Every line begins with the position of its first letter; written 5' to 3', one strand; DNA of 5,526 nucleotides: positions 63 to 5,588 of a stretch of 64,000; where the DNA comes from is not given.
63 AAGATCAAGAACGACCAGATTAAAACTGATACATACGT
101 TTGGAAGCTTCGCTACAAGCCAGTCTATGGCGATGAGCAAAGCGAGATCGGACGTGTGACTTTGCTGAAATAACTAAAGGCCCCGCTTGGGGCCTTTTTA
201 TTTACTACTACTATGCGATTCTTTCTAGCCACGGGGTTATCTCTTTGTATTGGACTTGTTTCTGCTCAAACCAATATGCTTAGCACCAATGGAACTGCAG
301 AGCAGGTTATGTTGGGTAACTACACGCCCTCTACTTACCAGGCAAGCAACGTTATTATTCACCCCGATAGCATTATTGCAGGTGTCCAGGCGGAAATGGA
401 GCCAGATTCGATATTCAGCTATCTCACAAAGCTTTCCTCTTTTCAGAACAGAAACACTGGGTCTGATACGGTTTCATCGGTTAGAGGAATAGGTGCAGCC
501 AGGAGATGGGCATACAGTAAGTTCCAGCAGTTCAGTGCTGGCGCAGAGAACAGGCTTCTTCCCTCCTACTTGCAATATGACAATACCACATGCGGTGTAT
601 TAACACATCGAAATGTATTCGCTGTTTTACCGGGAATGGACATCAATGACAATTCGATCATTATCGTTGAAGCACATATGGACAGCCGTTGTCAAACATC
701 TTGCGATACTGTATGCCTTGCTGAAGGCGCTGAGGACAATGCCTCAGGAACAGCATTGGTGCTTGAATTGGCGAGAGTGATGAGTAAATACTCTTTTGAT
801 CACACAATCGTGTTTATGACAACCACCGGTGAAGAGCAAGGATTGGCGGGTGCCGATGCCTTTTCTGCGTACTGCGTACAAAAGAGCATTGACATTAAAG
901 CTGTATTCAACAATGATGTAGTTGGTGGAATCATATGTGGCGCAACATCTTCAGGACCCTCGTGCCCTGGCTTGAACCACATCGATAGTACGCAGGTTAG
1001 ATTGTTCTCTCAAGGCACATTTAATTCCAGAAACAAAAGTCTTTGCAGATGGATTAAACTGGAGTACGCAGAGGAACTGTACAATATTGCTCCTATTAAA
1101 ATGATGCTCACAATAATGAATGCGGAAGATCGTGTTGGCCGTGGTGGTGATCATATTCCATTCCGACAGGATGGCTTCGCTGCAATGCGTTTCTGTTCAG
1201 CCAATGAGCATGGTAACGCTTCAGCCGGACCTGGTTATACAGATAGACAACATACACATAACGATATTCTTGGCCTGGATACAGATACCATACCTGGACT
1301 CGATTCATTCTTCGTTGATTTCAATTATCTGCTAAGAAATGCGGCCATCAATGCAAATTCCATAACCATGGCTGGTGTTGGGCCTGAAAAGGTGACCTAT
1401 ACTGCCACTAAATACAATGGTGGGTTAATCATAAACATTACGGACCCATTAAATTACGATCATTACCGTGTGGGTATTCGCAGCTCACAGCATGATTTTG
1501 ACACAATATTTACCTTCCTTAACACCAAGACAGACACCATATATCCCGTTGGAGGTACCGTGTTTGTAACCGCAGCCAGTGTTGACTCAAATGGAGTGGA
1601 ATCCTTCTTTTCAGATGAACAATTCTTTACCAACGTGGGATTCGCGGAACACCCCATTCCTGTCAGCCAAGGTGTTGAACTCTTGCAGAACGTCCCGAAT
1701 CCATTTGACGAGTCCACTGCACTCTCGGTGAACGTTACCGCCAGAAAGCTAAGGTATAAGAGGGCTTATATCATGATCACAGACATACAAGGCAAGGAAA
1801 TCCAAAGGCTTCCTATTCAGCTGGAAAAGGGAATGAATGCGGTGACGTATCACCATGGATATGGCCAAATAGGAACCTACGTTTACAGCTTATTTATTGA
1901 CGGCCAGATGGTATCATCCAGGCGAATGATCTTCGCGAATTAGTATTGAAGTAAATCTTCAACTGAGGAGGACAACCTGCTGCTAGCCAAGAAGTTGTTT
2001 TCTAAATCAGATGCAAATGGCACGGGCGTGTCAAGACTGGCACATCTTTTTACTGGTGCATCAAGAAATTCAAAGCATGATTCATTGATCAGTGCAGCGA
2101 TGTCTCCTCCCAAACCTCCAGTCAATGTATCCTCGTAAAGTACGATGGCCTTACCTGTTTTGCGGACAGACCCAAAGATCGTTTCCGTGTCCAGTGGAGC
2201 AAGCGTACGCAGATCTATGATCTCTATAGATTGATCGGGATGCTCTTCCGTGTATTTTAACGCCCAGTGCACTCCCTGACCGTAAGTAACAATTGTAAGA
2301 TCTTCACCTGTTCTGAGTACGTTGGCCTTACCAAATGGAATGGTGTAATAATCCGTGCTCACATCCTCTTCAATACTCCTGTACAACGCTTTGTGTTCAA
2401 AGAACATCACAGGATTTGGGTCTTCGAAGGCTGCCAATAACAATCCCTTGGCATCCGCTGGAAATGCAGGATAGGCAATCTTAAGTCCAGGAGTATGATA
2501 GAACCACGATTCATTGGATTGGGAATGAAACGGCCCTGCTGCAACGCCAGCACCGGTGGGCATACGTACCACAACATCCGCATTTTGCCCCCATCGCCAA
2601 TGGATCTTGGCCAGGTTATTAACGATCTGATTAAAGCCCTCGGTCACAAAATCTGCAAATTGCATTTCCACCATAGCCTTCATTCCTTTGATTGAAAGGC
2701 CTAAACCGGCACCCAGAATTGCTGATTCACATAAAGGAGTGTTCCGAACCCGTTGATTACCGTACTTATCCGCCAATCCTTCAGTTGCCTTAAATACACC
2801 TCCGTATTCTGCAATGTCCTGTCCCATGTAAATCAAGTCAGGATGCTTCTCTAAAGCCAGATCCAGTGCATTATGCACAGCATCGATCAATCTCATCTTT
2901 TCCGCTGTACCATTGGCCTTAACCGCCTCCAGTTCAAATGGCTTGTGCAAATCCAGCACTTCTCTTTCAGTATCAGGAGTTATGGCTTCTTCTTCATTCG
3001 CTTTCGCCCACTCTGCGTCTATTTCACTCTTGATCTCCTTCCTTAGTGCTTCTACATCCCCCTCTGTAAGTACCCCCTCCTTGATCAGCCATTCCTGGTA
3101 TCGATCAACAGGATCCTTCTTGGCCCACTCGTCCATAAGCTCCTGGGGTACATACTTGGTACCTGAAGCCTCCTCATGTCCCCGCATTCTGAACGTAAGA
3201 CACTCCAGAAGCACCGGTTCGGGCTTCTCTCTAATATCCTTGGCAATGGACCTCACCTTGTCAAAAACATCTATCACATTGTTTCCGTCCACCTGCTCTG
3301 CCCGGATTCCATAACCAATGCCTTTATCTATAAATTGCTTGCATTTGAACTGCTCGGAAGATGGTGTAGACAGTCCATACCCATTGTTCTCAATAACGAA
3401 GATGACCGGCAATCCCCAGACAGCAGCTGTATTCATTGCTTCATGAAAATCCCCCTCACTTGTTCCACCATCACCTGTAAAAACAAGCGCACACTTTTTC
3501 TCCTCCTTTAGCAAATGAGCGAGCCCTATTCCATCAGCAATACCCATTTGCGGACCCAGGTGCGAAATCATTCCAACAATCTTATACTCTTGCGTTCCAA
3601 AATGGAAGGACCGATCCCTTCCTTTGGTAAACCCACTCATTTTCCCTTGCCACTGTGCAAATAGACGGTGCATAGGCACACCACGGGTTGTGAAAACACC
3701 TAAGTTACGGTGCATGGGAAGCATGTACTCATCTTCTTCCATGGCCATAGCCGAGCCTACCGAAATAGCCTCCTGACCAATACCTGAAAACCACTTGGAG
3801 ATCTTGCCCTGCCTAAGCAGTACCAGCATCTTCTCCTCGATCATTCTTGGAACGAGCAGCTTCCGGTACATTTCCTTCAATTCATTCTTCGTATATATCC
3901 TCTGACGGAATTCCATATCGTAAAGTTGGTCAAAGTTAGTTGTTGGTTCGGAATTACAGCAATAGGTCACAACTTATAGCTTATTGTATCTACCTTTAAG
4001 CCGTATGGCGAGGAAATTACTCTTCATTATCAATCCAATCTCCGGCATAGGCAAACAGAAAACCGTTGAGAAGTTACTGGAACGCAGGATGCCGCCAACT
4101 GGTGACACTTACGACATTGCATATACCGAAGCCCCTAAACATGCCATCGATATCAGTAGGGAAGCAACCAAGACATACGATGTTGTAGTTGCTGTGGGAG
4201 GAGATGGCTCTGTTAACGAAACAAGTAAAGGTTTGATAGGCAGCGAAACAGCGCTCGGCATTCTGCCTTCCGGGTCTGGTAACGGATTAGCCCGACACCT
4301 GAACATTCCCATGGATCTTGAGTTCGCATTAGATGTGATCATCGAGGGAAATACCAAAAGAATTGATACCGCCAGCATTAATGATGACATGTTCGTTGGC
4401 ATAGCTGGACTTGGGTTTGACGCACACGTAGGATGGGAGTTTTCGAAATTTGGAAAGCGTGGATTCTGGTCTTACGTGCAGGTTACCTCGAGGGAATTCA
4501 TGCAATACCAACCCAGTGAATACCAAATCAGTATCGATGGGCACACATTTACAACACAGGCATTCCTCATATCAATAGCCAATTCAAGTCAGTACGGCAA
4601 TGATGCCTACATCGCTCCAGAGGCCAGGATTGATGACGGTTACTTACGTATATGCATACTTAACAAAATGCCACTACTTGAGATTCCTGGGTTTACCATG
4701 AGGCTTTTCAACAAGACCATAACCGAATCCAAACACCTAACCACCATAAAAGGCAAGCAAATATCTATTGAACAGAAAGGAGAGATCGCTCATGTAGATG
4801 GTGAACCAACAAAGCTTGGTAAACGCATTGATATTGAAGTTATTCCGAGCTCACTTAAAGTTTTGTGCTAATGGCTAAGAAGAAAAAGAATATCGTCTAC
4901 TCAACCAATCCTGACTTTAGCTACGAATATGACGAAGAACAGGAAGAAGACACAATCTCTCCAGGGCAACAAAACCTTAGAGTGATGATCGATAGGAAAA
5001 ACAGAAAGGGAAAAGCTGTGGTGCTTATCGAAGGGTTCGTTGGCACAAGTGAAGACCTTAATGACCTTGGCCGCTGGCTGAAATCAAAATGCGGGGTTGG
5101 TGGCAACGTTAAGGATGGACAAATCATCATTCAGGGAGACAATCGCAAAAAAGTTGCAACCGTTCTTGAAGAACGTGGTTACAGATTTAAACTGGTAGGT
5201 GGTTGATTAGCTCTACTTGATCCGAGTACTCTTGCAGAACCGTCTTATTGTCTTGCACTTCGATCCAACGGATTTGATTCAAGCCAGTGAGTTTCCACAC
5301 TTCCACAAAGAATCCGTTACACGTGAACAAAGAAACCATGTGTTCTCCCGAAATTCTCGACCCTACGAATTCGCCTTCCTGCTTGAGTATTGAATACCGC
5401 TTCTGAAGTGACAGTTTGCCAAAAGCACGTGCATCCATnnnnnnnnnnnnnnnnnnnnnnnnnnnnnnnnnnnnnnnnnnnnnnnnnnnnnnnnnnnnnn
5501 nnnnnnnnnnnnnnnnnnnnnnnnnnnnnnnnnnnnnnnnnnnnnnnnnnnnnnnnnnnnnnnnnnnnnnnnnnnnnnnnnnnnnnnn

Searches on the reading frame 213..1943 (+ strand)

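Call 21: search_protein_families(library=pfam, proteins=[window:213-1943:+], max_evalue=0.01)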
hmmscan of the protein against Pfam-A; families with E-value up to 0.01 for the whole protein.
window:213-1943:+ (576 aa): 3 families
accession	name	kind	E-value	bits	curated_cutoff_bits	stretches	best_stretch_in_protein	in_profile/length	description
PF04389.22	Peptidase_M28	-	6.5e-24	85.2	21.3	1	134-238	1-96/193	Peptidase family M28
PF05343.19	Peptidase_M42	-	0.00015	21.3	23.2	1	173-219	132-178/292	M42 glutamyl aminopeptidase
PF01546.33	Peptidase_M20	-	0.0032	17.8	24.6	1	168-233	28-94/206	Peptidase family M20/M25/M40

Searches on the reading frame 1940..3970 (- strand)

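Call 21: search_protein_families(library=pfam, proteins=[window:1940-3970:-], max_evalue=0.01)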
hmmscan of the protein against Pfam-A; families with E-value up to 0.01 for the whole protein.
window:1940-3970:- (676 aa): 5 families
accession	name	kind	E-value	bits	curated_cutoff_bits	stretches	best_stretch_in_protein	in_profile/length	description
PF00676.26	E1_dh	-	9.7e-73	245.2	22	1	38-330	4-297/300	Dehydrogenase E1 component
PF02779.29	Transket_pyr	-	9.8e-35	120.2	27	1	358-531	2-173/174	Transketolase, pyrimidine binding domain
PF02780.25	Transketolase_C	-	2.8e-29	102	25.9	1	547-662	1-119/124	Transketolase, C-terminal domain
PF13292.11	DXP_synthase_N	-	0.0008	19.2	21.2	1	129-201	105-176/274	1-deoxy-D-xylulose-5-phosphate synthase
PF02775.26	TPP_enzyme_C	-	0.0014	18.8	21.9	1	133-256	25-150/151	Thiamine pyrophosphate enzyme, C-terminal TPP binding domain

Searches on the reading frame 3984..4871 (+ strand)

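Call 21: search_protein_families(library=pfam, proteins=[window:3984-4871:+], max_evalue=0.01)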
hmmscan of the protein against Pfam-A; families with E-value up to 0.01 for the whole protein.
window:3984-4871:+ (295 aa): 2 families
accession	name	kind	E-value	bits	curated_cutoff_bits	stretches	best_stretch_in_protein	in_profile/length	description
PF00781.29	DAGK_cat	-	1e-29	103.1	23.6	1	11-131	1-124/125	Diacylglycerol kinase catalytic domain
PF19279.4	YegS_C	-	8.4e-23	81.3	27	1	143-295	5-158/158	YegS C-terminal NAD kinase beta sandwich-like domain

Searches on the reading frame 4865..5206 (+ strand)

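Call 21: search_protein_families(library=pfam, proteins=[window:4865-5206:+], max_evalue=0.01)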
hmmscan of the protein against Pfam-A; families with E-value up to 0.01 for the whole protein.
window:4865-5206:+ (113 aa): 2 families
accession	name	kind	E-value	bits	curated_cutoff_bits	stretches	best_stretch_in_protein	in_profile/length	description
PF01253.27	SUI1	-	1.9e-17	63.9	25.5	1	35-106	2-76/77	Translation initiation factor SUI1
PF05046.19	Img2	-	0.0012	19.5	34.4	1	36-105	11-83/84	Mitochondrial large subunit ribosomal protein (Img2)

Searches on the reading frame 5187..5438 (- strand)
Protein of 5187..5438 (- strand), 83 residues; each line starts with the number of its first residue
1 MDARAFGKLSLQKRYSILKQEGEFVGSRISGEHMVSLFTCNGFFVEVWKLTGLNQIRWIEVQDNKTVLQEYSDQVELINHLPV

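Call 21: search_protein_families(library=pfam, proteins=[window:5187-5438:-], max_evalue=0.01)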
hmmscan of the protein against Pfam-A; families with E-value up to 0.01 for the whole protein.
window:5187-5438:- (83 aa): 0 families

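Call 53: search_protein_families(library=ncbifam, proteins=[window:5187-5438:-], max_evalue=0.001)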
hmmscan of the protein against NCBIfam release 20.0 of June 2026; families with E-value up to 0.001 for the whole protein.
window:5187-5438:- (83 aa): 0 families
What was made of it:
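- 5187..5438 (-): Small 83-aa gene whose ATG overlaps the stop codon by one base (TGATG). It is probably co-translated with the repeat protein. No Pfam or NCBIfam family (calls 21, 53).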
